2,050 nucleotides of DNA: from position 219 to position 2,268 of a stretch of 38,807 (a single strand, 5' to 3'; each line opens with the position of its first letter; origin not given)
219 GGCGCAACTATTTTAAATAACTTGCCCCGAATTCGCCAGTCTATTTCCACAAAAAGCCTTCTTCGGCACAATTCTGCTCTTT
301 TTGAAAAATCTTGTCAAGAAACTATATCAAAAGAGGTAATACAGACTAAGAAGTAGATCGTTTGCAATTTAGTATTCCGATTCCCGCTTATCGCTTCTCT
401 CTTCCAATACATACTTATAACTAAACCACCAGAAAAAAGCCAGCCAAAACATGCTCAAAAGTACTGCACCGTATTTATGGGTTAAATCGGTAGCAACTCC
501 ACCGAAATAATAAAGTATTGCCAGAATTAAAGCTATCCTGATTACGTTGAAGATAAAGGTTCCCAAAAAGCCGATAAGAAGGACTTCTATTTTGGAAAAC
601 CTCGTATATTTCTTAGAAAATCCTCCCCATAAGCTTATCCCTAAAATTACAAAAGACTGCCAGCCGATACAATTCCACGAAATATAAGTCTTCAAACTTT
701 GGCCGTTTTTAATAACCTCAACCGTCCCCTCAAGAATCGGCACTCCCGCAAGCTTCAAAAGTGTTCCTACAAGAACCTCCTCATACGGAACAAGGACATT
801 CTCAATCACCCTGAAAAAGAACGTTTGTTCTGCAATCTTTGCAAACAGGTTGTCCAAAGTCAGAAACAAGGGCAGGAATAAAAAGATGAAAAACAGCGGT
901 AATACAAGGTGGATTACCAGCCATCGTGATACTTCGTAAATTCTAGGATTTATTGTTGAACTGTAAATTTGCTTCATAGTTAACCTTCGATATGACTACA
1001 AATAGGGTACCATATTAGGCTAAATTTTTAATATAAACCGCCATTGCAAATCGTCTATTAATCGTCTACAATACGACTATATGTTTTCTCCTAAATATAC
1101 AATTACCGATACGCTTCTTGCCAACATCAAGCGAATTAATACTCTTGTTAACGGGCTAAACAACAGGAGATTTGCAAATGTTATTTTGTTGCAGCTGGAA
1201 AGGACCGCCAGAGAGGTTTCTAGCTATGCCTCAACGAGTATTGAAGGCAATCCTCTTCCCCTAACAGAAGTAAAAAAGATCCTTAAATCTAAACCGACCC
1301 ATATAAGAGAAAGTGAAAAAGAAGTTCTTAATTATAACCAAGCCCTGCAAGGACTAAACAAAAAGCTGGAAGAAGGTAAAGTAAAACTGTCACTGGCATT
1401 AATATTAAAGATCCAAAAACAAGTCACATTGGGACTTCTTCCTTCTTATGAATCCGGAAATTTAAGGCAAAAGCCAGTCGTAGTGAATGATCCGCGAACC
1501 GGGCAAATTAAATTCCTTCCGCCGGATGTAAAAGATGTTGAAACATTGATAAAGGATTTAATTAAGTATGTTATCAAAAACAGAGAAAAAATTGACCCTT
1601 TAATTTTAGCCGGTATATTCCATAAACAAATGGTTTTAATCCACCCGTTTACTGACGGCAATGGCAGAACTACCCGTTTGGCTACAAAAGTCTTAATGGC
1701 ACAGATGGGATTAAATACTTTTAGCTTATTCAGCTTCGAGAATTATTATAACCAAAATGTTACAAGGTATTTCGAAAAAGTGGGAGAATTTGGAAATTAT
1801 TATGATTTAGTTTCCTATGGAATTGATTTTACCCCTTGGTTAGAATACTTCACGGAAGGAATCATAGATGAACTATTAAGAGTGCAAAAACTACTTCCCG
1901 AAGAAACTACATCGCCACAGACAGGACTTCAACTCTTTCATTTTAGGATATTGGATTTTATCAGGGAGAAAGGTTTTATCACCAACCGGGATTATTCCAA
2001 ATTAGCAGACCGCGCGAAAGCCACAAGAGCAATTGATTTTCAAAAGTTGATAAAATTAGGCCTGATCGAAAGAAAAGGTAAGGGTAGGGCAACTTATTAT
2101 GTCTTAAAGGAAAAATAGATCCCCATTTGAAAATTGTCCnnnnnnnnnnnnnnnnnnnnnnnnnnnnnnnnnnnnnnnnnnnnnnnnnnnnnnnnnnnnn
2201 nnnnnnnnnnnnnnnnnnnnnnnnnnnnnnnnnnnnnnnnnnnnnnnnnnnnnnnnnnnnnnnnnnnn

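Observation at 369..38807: Three dedicated exosortase/archaeosortase-like enzymes, each next to its own PVPE-tailed cargo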

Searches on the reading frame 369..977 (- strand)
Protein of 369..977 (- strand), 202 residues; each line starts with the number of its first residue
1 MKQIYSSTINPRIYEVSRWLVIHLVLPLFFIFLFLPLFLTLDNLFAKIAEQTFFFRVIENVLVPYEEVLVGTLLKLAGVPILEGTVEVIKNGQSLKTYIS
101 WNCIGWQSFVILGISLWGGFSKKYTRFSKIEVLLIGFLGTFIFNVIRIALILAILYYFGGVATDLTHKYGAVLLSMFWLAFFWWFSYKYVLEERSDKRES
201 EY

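Call 5: search_protein_families(library=ncbifam, proteins=[window:369-977:-], max_evalue=1)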
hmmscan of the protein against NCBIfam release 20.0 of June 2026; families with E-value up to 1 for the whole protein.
window:369-977:- (202 aa): 5 families
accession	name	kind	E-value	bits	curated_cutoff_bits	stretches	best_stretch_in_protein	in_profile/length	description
TIGR04178.1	exo_archaeo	signature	1.2e-07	32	23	1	98-185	2-91/97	exosortase/archaeosortase family protein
TIGR03110.1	exosort_Gpos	exception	4.3e-06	26.8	102.75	1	35-177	32-167/187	exosortase family protein XrtG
TIGR03762.1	archaeo_artC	exception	3.2e-05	23.9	100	1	59-186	144-272/274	archaeosortase C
NF033464.1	cyanoexo_CrtC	exception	5.4e-05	22.9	225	1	46-167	132-252/278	cyanoexosortase C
NF040685.1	conju_mem_TcpD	equivalog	0.1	12.7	100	1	26-74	22-69/114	conjugal transfer membrane protein TcpD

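Call 6: search_protein_families(library=pfam, proteins=[window:369-977:-], max_evalue=1)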
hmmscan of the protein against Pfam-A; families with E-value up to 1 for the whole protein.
window:369-977:- (202 aa): 1 family
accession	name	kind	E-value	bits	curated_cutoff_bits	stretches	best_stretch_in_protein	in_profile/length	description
PF09721.15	Exosortase_EpsH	-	0.0056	16.5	25.7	1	24-185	102-251/254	Transmembrane exosortase (Exosortase_EpsH)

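Call 12: find_related_loci(query=A1, collection=genome_contigs, flank=10000)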
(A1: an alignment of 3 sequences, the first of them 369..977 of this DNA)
Query A1 (202 aa) in genome_contigs; peptide patterns used: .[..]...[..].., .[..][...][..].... (x = any residue, [..] = any of these).
242 stretches matched a pattern; 153 encode a relative of the query (tblastn E <= 1e-3); the best 80 are kept; 80 distinct loci.
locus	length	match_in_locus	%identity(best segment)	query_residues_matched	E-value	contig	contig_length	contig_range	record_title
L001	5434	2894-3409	47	23-194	2e-48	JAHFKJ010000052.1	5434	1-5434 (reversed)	MAG: Candidatus Gottesmanbacteria bacterium isolate nzgw407 NODE_28920_length_5435_cov_4.907226, whole genome shotgun se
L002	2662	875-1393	41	23-193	3e-41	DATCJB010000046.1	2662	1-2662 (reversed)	MAG TPA_asm: Patescibacteria group bacterium isolate SMAG_U7874 k141_463518, whole genome shotgun sequence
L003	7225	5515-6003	42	31-191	1e-39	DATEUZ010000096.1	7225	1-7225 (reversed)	MAG TPA_asm: Patescibacteria group bacterium isolate SMAG_U8354 k141_1997492, whole genome shotgun sequence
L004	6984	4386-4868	42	36-193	2e-37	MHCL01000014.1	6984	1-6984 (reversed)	MAG: Candidatus Chisholmbacteria bacterium RIFCSPLOWO2_01_FULL_49_14 rifcsplowo2_01_scaffold_30490, whole genome shotgun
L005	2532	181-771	35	1-194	2e-37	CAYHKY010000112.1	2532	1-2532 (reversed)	MAG TPA_asm: uncultured Gammaproteobacteria bacterium isolate ERP119705_co13_644 genome assembly, contig: NODE_57705_len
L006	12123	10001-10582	35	26-202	1e-34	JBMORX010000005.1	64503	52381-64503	MAG: Patescibacteria group bacterium isolate Betzabe_MAG191 MAG191_5, whole genome shotgun sequence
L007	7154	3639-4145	40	32-198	3e-34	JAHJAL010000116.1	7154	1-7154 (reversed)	MAG: Patescibacteria group bacterium isolate Modern_marine.mb.211 Modern_marine.mb.211_k141_1756127, whole genome shotgu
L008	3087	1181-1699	36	36-202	2e-34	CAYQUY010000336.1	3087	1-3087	MAG TPA_asm: uncultured Anaerolineaceae bacterium isolate SRP098346_co1_319 genome assembly, contig: NODE_53445_length_3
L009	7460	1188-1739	38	15-197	9e-34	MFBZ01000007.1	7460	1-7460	MAG: Candidatus Curtissbacteria bacterium RIFCSPLOWO2_12_FULL_41_16 rifcsplowo2_12_scaffold_19622, whole genome shotgun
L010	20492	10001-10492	38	32-193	2e-33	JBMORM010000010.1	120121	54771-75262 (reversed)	MAG: Patescibacteria group bacterium isolate Betzabe_MAG180 MAG180_10, whole genome shotgun sequence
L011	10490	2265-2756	36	35-200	2e-33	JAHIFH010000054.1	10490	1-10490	MAG: Patescibacteria group bacterium isolate KR11_0.1_MetaG.mb.78 KR11_0.1_MetaG.mb.78_k141_989971, whole genome shotgun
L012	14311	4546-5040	37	36-198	3e-33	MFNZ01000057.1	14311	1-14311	MAG: Candidatus Levybacteria bacterium RIFCSPHIGHO2_02_FULL_37_13 rifcsphigho2_02_scaffold_7937, whole genome shotgun se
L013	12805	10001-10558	38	19-196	7e-33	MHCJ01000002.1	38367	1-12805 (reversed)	MAG: Candidatus Chisholmbacteria bacterium RIFCSPHIGHO2_01_FULL_52_32 rifcsphigho2_01_scaffold_2797, whole genome shotgu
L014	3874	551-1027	38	35-191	1e-32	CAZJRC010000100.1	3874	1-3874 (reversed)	MAG TPA_asm: uncultured Gammaproteobacteria bacterium isolate binchicken_co251_951 genome assembly, contig: NODE_34259_l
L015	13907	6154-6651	37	32-195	9e-33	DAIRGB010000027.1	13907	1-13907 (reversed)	MAG TPA_asm: Patescibacteria group bacterium isolate CTOTU29514 NODE_2449_length_13907_cov_6.702281, whole genome shotgu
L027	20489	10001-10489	37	35-195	3e-30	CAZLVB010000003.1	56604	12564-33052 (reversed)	MAG TPA_asm: uncultured Gammaproteobacteria bacterium isolate SRP269290_co3_1053 genome assembly, contig: NODE_418_lengt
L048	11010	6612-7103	35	30-191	2e-25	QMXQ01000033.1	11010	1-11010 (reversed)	MAG: Candidatus Bathyarchaeota archaeon isolate B46_G15 B46_Guay15_scaffold_01439, whole genome shotgun sequence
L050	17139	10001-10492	31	30-195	3e-25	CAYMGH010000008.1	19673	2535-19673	MAG TPA_asm: uncultured Gammaproteobacteria bacterium isolate SRP269290_co1_900 genome assembly, contig: NODE_3440_lengt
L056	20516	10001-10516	34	31-199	1e-24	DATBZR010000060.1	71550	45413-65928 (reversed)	MAG TPA_asm: Candidatus Dormiibacterota bacterium isolate SMAG_U7624 k141_184789, whole genome shotgun sequence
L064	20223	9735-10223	35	31-191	9e-24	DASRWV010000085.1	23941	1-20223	MAG TPA_asm: Nitrosotalea sp. isolate SMAG_U11466 k141_461926, whole genome shotgun sequence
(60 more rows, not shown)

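Call 33: search_protein_families(library=pfam, proteins=[L027:2170-9111:+, L056:7488-9950:+, L064:7156-9681:+, L050:5505-9929:+, L010:5509-9501:+, L048:5081-6469:+], max_evalue=0.001)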
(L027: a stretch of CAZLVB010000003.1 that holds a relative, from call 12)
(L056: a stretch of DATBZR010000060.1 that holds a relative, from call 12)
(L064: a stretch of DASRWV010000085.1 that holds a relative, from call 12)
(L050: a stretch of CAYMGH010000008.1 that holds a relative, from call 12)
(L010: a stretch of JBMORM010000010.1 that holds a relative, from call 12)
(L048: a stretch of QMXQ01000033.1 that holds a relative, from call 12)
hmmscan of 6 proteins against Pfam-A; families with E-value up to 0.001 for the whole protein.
L027:2170-9111:+ (2313 aa): 11 families
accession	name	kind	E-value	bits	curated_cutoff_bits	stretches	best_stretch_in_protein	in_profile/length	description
PF13518.12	HTH_28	-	1.1e-18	67.5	25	2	77-121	2-45/52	Helix-turn-helix domain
PF13632.12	Glyco_trans_2_3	-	6.6e-17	62.4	27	1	527-732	25-153/198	Glycosyl transferase family group 2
PF00535.33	Glycos_transf_2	-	1.9e-15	57.6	23.3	1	354-504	1-107/168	Glycosyl transferase family 2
PF13384.12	HTH_23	-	6.7e-14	51.6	24.6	2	76-120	6-49/50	Homeodomain-like domain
PF13641.12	Glyco_tranf_2_3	-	1.3e-12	48.7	27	1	448-642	59-229/230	Glycosyltransferase like family 2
PF13551.12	HTH_29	-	7.4e-12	45.6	28.1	1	79-139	3-63/64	Winged helix-turn helix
PF01527.26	HTH_Tnp_1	-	1.9e-09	38.1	24.1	0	12-47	12-48/75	Transposase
PF13565.12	HTH_32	-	3.2e-07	31.3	33.7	1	105-165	2-60/73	Homeodomain-like domain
PF02796.21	HTH_7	-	7e-07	29.7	23.8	0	15-44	14-43/45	Helix-turn-helix domain of resolvase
PF13022.12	HTH_Tnp_1_2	-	0.00023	21.7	27.9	0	77-111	17-49/122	Helix-turn-helix of insertion element transposase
PF13506.12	Glyco_transf_21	-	0.00033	20.6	21.7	0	571-641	97-173/174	Glycosyl transferase family 21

L056:7488-9950:+ (820 aa): 3 families
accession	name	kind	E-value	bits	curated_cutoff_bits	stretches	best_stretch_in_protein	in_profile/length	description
PF13641.12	Glyco_tranf_2_3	-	5.8e-25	89.1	27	1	149-402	2-230/230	Glycosyltransferase like family 2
PF00535.33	Glycos_transf_2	-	3.9e-21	76.2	23.3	1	152-258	1-106/168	Glycosyl transferase family 2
PF13632.12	Glyco_trans_2_3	-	7.5e-18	65.5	27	1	233-450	1-196/198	Glycosyl transferase family group 2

L064:7156-9681:+ (841 aa): 5 families
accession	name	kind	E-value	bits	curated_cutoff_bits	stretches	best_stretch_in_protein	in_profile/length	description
PF13641.12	Glyco_tranf_2_3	-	2.7e-24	86.9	27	1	175-428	2-230/230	Glycosyltransferase like family 2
PF00535.33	Glycos_transf_2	-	1.5e-21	77.5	23.3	1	178-283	1-105/168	Glycosyl transferase family 2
PF13632.12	Glyco_trans_2_3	-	1.7e-16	61.1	27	1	260-508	2-179/198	Glycosyl transferase family group 2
PF13506.12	Glyco_transf_21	-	0.00039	20.4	21.7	0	346-426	86-173/174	Glycosyl transferase family 21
PF13704.12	Glyco_tranf_2_4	-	0.00066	20.6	27.5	0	185-266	2-81/98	Glycosyl transferase family 2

L050:5505-9929:+ (1474 aa): 12 families
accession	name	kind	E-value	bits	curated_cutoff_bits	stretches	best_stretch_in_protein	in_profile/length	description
PF13632.12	Glyco_trans_2_3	-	6e-18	65.8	27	1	665-850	26-194/198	Glycosyl transferase family group 2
PF13641.12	Glyco_tranf_2_3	-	3.8e-15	57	27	1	589-779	60-229/230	Glycosyltransferase like family 2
PF00535.33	Glycos_transf_2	-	6.3e-12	46.2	23.3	1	482-641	1-104/168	Glycosyl transferase family 2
PF13384.12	HTH_23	-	7.2e-12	45.2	24.6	1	174-210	7-42/50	Homeodomain-like domain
PF01527.26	HTH_Tnp_1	-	1.1e-11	45.2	24.1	1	169-217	7-55/75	Transposase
PF13518.12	HTH_28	-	3.6e-11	43.4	25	1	174-211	2-38/52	Helix-turn-helix domain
PF13565.12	HTH_32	-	2.6e-08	34.7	33.7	1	66-141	2-73/73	Homeodomain-like domain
PF13551.12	HTH_29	-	1.8e-07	31.5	28.1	1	174-211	1-38/64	Winged helix-turn helix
PF13506.12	Glyco_transf_21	-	5.7e-06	26.3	21.7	1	707-778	96-173/174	Glycosyl transferase family 21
PF01498.24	HTH_Tnp_Tc3_2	-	8.5e-06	26.4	31.5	0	104-148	2-46/72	Transposase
PF01710.22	HTH_Tnp_IS630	-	6.4e-05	23.4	21.3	0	173-212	7-45/119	Transposase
PF02796.21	HTH_7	-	0.00029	21.3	23.8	0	185-206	21-42/45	Helix-turn-helix domain of resolvase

L010:5509-9501:+ (1330 aa): 4 families
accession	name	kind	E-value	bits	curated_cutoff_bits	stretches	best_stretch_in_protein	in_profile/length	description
PF00535.33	Glycos_transf_2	-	8.2e-24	84.9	23.3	1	263-381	1-120/168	Glycosyl transferase family 2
PF13641.12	Glyco_tranf_2_3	-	1.4e-20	74.7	27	1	263-499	4-229/230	Glycosyltransferase like family 2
PF13632.12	Glyco_trans_2_3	-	1.3e-12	48.4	27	1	344-547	1-153/198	Glycosyl transferase family group 2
PF13704.12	Glyco_tranf_2_4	-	2.5e-05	25.1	27.5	1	270-351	2-81/98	Glycosyl transferase family 2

L048:5081-6469:+ (462 aa): 0 families

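Call 68: find_homologous_proteins(query=window:369-977:-, max_evalue=1e-10)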
Query window:369-977:- (202 aa): 93 proteins with E <= 1e-10 among 702 candidates.
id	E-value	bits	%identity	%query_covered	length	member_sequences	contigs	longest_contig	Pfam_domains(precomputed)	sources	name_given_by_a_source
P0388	3.6e-126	437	100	100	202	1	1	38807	-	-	-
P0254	1.6e-105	370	88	97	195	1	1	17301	-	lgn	-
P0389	1.1e-45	174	49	83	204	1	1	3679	-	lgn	-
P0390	2.0e-45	173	48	86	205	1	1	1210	-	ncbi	-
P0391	2.1e-45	173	51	83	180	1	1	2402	PF09721.16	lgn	-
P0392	2.5e-45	173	49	85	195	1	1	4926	-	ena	-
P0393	1.0e-44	171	50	82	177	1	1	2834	-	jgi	-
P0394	1.6e-44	170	47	86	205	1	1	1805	-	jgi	-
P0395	1.9e-44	170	47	86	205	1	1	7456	-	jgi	-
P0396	5.2e-44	169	47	86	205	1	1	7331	-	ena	-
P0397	3.9e-43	166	48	81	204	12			-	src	-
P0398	8.0e-43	165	46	86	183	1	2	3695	-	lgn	-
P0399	6.6e-42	162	49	79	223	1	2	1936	-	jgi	jgi:exosortase/archaeosortase family protein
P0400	1.3e-41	161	48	81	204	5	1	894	-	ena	-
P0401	1.2e-39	154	43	87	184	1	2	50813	PF09721.16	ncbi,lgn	-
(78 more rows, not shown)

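Call 70: find_encoding_contigs(protein=P0395, flank=7000, max_places=1)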
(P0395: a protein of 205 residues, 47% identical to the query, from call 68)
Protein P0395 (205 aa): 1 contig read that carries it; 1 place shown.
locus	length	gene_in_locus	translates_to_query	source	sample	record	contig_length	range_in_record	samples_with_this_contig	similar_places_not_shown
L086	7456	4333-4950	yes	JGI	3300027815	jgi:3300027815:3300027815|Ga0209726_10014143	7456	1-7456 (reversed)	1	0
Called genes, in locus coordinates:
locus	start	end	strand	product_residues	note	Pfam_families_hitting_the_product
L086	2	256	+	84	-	?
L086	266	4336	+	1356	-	PF13641:Glyco_tranf_2_3, PF00535:Glycos_transf_2 (faint), PF13632:Glyco_trans_2_3, PF21868:GbpA_D3 (faint), PF01835:MG2 (faint)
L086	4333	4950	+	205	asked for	-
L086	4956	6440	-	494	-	PF00884:Sulfatase, PF01663:Phosphodiest (faint), PF16347:SGSH_C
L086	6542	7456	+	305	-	?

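Call 73: search_protein_families(library=ncbifam, proteins=[L056:10001-10516:+, L064:9735-10223:+, L048:6612-7103:+, L010:10001-10492:+], max_evalue=0.001)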
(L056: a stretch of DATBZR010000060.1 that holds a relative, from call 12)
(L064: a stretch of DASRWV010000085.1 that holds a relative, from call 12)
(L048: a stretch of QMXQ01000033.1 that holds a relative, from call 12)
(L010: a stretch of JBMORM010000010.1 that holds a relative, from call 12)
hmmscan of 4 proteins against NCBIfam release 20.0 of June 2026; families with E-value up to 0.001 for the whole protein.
L056:10001-10516:+ (172 aa): 4 families
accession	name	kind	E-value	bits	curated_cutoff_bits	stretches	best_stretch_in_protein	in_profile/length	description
TIGR04178.1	exo_archaeo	signature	2.6e-08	34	23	1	71-159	3-93/97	exosortase/archaeosortase family protein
TIGR03762.1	archaeo_artC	exception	9.5e-08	32.2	100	1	40-157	153-271/274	archaeosortase C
NF046081.1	exosort_XrtX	exception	1.5e-05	25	170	1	35-157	40-157/168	exosortase X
TIGR04297.1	thauma_sortase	exception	2.4e-05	24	250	1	26-158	151-286/307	thaumarchaeosortase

L064:9735-10223:+ (163 aa): 4 families
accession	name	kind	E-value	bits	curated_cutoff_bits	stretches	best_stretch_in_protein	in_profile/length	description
TIGR04178.1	exo_archaeo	signature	5.7e-08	33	23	1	71-159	3-93/97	exosortase/archaeosortase family protein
NF046081.1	exosort_XrtX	exception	1.8e-07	31.2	170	1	25-157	33-157/168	exosortase X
TIGR03762.1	archaeo_artC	exception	4.1e-06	26.8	100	1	40-155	153-270/274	archaeosortase C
TIGR04297.1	thauma_sortase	exception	2.3e-05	24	250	1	26-158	151-286/307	thaumarchaeosortase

L048:6612-7103:+ (164 aa): 3 families
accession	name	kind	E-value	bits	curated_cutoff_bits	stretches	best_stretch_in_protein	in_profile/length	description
TIGR04178.1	exo_archaeo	signature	1.9e-10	40.9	23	1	70-157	1-90/97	exosortase/archaeosortase family protein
TIGR03762.1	archaeo_artC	exception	8.5e-07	29.1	100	1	25-151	136-264/274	archaeosortase C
TIGR04293.1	archaeo_artF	exception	1.3e-06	28.6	150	1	38-148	40-144/166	archaeosortase family protein ArtF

L010:10001-10492:+ (164 aa): 5 families
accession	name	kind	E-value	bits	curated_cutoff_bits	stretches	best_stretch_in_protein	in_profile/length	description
TIGR04178.1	exo_archaeo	signature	5.2e-09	36.3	23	1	70-157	3-92/97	exosortase/archaeosortase family protein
TIGR03762.1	archaeo_artC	exception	7.8e-08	32.5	100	1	40-155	153-271/274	archaeosortase C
NF046081.1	exosort_XrtX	exception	2.1e-06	27.7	170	1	36-156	41-157/168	exosortase X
NF033464.1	cyanoexo_CrtC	exception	5.3e-06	26.2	225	1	33-155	150-270/278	cyanoexosortase C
NF046083.1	exosort_XrtY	exception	0.00051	20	160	1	37-155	55-168/168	exosortase Y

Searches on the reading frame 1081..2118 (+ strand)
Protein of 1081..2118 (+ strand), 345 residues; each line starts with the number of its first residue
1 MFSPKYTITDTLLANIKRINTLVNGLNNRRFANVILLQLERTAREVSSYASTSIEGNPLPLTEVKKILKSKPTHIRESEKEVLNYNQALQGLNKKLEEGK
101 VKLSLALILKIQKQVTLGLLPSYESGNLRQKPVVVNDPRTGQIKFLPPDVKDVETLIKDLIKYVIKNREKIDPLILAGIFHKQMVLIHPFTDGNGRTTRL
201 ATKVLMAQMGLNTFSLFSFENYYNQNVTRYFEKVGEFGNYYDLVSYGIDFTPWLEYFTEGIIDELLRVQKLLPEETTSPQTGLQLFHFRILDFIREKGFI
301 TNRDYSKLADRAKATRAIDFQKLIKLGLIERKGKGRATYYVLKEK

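Call 35: search_protein_families(library=pfam, proteins=[window:1081-2118:+], max_evalue=0.00001)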
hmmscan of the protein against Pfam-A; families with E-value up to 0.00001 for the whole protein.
window:1081-2118:+ (345 aa): 1 family
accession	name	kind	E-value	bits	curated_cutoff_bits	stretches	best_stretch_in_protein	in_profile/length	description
PF02661.23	Fic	-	4.2e-16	60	24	1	103-205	2-92/93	Fic/DOC family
